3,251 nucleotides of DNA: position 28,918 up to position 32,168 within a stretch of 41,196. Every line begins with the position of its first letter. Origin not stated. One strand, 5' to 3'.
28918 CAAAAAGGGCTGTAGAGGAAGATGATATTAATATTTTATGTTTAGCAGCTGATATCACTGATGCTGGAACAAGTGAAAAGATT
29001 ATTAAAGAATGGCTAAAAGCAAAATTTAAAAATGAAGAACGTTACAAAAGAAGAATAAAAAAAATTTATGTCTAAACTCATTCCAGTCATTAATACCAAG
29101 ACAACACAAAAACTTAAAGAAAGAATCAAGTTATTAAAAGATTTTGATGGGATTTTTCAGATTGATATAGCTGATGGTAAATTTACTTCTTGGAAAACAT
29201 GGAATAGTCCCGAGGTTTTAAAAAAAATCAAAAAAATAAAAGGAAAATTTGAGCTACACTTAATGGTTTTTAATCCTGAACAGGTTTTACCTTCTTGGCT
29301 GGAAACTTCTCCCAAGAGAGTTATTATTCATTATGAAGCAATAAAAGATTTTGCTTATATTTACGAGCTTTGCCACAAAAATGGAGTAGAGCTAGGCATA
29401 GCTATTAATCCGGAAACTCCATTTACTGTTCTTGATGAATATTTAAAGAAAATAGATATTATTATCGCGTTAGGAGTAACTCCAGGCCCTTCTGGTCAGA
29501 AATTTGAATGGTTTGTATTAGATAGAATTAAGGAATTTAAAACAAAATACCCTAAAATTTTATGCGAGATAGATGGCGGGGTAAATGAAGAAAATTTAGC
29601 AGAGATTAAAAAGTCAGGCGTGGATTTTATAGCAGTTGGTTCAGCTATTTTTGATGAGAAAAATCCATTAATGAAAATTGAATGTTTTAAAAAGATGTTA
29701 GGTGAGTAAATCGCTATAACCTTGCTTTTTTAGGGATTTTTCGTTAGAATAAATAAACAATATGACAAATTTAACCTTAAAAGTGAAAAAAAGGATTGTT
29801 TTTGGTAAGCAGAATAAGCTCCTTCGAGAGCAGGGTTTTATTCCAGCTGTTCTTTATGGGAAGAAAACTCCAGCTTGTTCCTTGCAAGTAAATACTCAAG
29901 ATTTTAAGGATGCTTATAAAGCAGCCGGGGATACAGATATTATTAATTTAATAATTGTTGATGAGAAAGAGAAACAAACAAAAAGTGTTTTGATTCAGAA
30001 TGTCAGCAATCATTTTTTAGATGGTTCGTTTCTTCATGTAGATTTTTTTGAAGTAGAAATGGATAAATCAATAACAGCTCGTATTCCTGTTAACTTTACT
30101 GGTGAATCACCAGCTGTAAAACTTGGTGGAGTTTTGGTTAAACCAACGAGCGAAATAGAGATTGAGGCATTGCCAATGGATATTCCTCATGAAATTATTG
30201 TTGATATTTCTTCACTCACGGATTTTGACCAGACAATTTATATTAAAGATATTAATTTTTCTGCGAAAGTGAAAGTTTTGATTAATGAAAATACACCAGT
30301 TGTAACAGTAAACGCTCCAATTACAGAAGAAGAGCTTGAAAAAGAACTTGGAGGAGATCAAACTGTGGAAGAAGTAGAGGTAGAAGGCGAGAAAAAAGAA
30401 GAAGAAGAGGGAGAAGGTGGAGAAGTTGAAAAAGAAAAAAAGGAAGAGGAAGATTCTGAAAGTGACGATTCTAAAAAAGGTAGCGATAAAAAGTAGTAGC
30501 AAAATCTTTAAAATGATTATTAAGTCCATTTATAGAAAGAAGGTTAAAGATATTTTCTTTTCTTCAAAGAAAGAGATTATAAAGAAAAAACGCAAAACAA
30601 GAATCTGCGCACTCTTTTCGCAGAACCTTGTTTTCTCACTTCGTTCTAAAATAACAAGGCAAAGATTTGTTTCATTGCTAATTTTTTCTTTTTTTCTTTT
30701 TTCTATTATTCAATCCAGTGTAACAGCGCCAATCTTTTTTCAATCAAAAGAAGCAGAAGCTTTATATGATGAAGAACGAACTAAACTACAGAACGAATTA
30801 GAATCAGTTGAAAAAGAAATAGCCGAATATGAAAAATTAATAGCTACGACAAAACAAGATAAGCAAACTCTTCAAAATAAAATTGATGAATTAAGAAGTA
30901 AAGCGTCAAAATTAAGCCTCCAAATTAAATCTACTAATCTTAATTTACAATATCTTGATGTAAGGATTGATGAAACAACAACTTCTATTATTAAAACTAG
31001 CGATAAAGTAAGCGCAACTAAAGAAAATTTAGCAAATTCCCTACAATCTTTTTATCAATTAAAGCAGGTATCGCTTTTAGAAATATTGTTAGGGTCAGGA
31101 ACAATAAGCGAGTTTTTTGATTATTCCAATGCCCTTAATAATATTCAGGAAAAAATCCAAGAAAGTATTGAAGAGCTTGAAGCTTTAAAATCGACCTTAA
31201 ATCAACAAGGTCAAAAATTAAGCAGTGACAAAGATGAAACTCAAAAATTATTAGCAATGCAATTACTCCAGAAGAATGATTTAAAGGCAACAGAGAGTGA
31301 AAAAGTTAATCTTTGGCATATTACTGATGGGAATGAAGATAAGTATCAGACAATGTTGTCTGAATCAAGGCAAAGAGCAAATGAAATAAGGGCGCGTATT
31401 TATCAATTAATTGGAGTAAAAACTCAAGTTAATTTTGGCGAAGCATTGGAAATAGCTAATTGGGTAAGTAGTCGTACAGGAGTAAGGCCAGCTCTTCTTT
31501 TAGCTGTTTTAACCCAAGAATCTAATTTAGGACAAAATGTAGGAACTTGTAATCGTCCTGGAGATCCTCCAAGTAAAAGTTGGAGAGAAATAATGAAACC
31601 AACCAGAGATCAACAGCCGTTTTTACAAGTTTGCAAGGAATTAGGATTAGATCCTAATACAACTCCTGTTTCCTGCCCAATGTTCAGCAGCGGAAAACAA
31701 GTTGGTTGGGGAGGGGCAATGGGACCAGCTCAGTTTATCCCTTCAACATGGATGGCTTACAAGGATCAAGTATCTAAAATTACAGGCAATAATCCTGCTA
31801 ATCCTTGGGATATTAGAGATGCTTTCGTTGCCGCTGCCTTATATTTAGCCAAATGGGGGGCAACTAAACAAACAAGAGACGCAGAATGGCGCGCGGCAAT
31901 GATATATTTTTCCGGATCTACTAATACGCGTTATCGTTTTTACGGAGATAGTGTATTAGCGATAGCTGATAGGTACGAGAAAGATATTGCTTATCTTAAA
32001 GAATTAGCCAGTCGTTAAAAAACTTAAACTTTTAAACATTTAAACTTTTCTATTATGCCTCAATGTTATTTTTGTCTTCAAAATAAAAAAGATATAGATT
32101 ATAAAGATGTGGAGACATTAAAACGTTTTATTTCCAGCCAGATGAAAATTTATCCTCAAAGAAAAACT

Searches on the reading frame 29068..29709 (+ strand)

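Call 69: search_protein_families(library=pfam, proteins=[window:29068-29709:+], max_evalue=0.00001)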
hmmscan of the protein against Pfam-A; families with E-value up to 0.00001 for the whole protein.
window:29068-29709:+ (213 aa): 2 families
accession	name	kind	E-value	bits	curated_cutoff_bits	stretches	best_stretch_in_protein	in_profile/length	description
PF00834.25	Ribul_P_3_epim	-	7.5e-39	133.6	21.1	1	7-195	5-198/198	Ribulose-phosphate 3 epimerase family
PF01729.25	QRPTase_C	-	6.1e-06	26.5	23.1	1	154-194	118-158/169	Quinolinate phosphoribosyl transferase, C-terminal domain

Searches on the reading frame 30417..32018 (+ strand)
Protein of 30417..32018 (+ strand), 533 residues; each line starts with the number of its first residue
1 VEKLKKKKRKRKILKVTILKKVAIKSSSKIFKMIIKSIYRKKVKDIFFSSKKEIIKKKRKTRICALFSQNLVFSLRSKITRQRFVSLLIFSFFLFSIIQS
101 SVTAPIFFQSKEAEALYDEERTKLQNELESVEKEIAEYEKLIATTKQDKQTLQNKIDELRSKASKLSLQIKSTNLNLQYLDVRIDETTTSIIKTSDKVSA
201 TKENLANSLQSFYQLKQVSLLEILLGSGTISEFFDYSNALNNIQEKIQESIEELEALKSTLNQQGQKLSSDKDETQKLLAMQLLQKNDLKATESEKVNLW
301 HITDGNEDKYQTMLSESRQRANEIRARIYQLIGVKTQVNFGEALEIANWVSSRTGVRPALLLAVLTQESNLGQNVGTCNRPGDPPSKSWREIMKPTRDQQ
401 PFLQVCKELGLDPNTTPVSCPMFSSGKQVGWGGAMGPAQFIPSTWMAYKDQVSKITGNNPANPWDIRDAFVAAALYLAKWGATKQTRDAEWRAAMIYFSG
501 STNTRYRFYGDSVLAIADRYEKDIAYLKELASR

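Call 69: search_protein_families(library=pfam, proteins=[window:30417-32018:+], max_evalue=0.00001)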
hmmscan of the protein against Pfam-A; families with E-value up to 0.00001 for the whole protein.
window:30417-32018:+ (533 aa): 1 family
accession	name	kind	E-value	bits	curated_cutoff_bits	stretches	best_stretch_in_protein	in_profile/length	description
PF13406.11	SLT_2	-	9.6e-08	32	24.3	1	348-484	78-203/292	Transglycosylase SLT domain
